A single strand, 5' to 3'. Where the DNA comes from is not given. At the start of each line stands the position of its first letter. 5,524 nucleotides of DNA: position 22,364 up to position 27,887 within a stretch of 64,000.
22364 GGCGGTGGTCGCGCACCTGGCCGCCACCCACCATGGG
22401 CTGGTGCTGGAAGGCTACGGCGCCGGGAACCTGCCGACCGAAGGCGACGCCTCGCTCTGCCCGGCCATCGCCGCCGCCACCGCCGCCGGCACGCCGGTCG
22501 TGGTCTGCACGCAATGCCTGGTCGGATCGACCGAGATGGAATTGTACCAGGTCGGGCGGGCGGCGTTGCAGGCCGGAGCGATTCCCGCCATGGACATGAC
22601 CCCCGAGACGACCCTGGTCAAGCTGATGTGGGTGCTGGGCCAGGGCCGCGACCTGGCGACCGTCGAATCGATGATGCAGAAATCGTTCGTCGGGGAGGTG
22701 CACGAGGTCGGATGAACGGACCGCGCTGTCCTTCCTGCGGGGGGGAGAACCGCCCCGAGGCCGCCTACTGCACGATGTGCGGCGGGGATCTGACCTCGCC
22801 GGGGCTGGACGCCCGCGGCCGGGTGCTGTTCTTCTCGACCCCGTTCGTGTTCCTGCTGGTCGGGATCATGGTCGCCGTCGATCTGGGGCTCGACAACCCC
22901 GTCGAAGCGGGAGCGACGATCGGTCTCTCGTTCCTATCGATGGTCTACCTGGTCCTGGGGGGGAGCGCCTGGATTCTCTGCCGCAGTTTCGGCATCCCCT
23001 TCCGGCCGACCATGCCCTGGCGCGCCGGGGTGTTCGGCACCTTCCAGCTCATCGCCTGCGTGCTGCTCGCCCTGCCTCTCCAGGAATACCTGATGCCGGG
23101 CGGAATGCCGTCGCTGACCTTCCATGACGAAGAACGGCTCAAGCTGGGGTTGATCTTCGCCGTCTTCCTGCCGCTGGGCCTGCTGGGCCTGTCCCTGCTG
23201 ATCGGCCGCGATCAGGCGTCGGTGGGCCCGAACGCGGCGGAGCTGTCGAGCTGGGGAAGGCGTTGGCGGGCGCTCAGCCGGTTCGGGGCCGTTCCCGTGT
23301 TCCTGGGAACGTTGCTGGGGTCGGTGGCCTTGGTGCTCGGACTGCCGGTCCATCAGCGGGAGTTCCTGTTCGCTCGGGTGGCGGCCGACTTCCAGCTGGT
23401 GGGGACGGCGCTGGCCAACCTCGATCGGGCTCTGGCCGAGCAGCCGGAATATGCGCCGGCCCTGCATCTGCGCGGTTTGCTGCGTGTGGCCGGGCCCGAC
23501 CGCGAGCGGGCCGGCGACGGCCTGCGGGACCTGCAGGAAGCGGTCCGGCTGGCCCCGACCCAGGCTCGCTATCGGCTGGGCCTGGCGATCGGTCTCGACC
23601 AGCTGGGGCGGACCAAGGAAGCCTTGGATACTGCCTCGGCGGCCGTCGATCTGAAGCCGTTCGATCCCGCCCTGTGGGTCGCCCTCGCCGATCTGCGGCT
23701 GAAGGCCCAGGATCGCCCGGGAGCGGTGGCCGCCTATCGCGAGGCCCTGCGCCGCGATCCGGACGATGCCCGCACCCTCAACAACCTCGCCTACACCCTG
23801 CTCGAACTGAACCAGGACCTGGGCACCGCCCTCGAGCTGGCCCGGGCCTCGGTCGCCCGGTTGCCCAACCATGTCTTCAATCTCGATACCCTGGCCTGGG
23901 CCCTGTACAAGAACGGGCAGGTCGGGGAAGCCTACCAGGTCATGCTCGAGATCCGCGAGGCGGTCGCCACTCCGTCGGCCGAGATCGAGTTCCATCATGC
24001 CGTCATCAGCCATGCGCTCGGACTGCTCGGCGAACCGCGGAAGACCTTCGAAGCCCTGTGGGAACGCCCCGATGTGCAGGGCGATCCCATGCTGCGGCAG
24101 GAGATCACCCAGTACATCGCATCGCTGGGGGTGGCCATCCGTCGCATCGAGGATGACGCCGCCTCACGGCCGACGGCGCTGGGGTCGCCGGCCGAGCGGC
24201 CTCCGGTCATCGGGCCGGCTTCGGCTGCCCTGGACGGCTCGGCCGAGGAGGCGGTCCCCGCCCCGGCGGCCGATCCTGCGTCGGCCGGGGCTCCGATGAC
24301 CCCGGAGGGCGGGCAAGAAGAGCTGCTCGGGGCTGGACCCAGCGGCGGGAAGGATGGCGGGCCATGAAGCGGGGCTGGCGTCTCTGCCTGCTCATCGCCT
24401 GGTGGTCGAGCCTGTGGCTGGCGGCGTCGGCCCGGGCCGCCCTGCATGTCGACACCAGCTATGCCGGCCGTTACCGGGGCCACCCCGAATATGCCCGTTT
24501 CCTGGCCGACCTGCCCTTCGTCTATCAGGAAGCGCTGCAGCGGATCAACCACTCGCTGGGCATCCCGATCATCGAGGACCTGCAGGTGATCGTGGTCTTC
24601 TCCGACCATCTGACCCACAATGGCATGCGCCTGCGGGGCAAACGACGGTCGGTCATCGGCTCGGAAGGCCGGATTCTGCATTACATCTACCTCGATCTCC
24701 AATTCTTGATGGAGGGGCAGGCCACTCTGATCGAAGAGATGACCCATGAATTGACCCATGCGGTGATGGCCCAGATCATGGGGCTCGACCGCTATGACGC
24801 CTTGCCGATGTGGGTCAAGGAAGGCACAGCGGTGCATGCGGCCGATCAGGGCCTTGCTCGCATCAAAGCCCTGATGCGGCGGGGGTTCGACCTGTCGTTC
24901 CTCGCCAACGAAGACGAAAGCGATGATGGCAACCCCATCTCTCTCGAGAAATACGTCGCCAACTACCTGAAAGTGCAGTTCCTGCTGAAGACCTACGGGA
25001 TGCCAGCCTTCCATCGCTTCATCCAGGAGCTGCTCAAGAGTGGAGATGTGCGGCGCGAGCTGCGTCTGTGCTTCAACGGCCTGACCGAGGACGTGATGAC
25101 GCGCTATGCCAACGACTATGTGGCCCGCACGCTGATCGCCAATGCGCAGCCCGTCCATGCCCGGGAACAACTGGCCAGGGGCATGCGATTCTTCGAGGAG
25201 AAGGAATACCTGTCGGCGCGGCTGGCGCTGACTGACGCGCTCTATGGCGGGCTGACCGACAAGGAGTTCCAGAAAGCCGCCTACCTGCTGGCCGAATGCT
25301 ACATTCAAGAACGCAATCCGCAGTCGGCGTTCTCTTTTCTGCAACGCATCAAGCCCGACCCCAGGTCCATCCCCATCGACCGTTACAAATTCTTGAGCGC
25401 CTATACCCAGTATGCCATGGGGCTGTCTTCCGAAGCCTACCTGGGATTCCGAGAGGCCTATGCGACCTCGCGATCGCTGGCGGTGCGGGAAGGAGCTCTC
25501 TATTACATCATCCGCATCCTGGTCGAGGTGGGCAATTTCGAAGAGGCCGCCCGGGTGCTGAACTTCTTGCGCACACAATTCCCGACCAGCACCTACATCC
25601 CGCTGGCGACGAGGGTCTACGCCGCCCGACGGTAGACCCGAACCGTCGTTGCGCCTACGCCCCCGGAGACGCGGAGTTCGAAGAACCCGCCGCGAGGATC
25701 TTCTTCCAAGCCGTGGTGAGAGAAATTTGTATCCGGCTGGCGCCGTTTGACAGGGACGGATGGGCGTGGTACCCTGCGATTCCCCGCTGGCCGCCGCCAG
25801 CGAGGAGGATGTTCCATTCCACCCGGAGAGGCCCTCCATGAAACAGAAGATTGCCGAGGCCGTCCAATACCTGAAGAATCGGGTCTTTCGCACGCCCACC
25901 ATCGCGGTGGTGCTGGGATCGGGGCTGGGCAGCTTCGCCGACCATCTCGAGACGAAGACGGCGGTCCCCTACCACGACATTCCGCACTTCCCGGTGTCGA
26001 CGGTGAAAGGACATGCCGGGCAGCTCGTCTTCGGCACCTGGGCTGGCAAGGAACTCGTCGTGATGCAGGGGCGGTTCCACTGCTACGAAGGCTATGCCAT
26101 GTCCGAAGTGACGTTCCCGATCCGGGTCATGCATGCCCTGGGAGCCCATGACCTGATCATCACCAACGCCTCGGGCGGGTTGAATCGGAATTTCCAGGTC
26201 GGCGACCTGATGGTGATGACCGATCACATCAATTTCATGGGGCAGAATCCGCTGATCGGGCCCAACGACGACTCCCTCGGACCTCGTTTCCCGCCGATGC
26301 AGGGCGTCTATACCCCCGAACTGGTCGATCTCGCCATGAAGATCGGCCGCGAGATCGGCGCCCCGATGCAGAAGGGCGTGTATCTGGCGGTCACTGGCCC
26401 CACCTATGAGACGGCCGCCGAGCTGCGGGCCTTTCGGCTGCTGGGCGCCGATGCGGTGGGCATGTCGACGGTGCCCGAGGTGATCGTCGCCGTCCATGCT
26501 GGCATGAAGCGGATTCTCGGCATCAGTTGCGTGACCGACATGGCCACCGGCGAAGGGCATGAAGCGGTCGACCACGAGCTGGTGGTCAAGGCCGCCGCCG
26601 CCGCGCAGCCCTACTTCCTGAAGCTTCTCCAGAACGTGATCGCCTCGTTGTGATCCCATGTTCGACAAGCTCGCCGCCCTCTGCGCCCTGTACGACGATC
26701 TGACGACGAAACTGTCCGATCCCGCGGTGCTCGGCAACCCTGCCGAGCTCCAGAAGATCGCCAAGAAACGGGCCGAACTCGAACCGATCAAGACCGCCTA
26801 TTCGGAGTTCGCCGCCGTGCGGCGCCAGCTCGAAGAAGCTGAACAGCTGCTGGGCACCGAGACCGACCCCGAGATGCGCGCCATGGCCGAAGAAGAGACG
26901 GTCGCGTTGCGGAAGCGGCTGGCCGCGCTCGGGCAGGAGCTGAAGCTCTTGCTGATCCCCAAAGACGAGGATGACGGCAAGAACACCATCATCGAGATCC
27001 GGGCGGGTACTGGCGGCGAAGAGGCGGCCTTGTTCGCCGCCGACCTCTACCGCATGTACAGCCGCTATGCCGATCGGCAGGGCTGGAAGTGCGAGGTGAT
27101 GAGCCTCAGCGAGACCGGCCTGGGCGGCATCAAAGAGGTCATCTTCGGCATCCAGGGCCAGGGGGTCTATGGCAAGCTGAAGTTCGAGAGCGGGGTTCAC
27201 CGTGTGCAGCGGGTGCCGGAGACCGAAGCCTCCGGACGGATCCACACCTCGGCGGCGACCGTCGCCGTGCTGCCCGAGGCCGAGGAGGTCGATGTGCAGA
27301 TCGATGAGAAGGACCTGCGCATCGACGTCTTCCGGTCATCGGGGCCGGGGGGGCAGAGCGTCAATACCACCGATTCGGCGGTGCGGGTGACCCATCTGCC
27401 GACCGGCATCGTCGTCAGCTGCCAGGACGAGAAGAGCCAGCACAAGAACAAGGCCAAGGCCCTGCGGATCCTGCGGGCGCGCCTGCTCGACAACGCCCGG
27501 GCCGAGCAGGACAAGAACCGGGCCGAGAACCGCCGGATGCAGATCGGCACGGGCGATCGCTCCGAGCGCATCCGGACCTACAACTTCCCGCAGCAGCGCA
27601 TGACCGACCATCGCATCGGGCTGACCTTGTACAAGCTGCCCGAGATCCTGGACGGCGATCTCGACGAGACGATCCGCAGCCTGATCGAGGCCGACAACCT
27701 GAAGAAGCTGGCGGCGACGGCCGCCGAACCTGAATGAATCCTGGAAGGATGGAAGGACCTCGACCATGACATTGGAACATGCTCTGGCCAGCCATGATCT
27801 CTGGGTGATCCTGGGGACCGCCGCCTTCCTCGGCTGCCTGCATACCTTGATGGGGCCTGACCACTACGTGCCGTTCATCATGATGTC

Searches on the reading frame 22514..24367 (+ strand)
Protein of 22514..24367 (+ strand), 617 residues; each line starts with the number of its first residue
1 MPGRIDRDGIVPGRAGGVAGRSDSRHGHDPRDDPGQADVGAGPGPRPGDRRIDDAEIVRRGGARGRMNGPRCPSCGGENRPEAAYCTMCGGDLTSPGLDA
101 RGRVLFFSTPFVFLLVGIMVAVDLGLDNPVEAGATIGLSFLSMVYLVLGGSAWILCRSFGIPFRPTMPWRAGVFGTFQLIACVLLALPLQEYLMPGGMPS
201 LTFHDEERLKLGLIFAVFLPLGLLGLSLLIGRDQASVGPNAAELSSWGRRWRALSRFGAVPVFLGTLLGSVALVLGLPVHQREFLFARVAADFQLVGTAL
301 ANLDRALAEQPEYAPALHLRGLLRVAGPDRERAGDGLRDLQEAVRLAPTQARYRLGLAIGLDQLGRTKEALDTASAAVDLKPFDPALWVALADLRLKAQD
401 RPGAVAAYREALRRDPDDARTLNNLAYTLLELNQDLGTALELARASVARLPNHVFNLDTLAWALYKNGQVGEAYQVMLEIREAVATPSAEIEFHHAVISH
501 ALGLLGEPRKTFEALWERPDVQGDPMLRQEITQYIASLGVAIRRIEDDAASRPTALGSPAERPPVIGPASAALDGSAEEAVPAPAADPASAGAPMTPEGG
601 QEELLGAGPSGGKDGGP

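Call 27: search_protein_families(library=pfam, proteins=[window:22514-24367:+], max_evalue=0.00001)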
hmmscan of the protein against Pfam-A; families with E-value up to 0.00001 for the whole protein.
window:22514-24367:+ (617 aa): 7 families
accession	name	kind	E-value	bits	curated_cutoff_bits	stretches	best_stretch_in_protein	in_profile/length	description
PF13431.12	TPR_17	-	1.5e-12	47.2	24.4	0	407-440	1-33/34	Tetratricopeptide repeat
PF13432.12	TPR_16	-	1.3e-10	42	32.7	1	390-452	2-63/65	Tetratricopeptide repeat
PF14559.12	TPR_19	-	3.8e-09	37.2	25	0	332-393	6-67/68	Tetratricopeptide repeat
PF13428.12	TPR_14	-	1.7e-08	34.8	23.5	0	385-427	1-43/44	Tetratricopeptide repeat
PF13414.12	TPR_11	-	2.7e-08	33.8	26.8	0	402-432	11-41/42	TPR repeat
PF07719.23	TPR_2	-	8.9e-08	32.1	27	0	386-418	2-34/34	Tetratricopeptide repeat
PF13429.12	TPR_15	-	1.3e-06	28.5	26.2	0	357-435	119-196/280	Tetratricopeptide repeat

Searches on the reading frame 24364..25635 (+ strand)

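Call 27: search_protein_families(library=pfam, proteins=[window:24364-25635:+], max_evalue=0.00001)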
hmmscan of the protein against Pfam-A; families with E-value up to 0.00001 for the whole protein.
window:24364-25635:+ (423 aa): 3 families
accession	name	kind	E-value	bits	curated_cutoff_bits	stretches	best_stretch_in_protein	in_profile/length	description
PF12895.13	ANAPC3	-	1.7e-06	28.6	27.2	0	290-358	12-75/82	Anaphase-promoting complex, cyclosome, subunit 3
PF14559.12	TPR_19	-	2.9e-06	28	25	0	277-331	2-53/68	Tetratricopeptide repeat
PF13485.12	Peptidase_MA_2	-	5.3e-06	26.8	32.4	0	126-223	70-170/201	Peptidase MA superfamily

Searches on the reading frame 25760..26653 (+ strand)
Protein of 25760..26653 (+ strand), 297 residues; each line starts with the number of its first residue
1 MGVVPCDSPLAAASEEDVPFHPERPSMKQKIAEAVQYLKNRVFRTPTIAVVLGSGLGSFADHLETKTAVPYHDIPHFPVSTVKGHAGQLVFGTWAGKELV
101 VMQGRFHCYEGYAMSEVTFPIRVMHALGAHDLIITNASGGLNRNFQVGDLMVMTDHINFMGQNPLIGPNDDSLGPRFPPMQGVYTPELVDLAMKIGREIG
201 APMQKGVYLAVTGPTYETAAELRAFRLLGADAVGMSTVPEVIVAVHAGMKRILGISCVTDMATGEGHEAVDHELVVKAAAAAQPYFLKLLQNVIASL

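Call 27: search_protein_families(library=pfam, proteins=[window:25760-26653:+], max_evalue=0.00001)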
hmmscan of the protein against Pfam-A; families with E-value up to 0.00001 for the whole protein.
window:25760-26653:+ (297 aa): 1 family
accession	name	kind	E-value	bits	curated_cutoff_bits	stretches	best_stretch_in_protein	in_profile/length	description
PF01048.26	PNP_UDP_1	-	3.4e-56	190.7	25.1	1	47-294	1-232/233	Phosphorylase superfamily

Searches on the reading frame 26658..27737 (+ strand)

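Call 27: search_protein_families(library=pfam, proteins=[window:26658-27737:+], max_evalue=0.00001)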
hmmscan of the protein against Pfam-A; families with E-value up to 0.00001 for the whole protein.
window:26658-27737:+ (359 aa): 2 families
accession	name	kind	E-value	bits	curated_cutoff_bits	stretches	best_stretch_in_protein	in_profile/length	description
PF03462.23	PCRF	-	4e-75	252.3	24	1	12-202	5-194/194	PCRF domain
PF00472.26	RF-1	-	4.5e-45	152.8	35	1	209-319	1-116/116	RF-1 domain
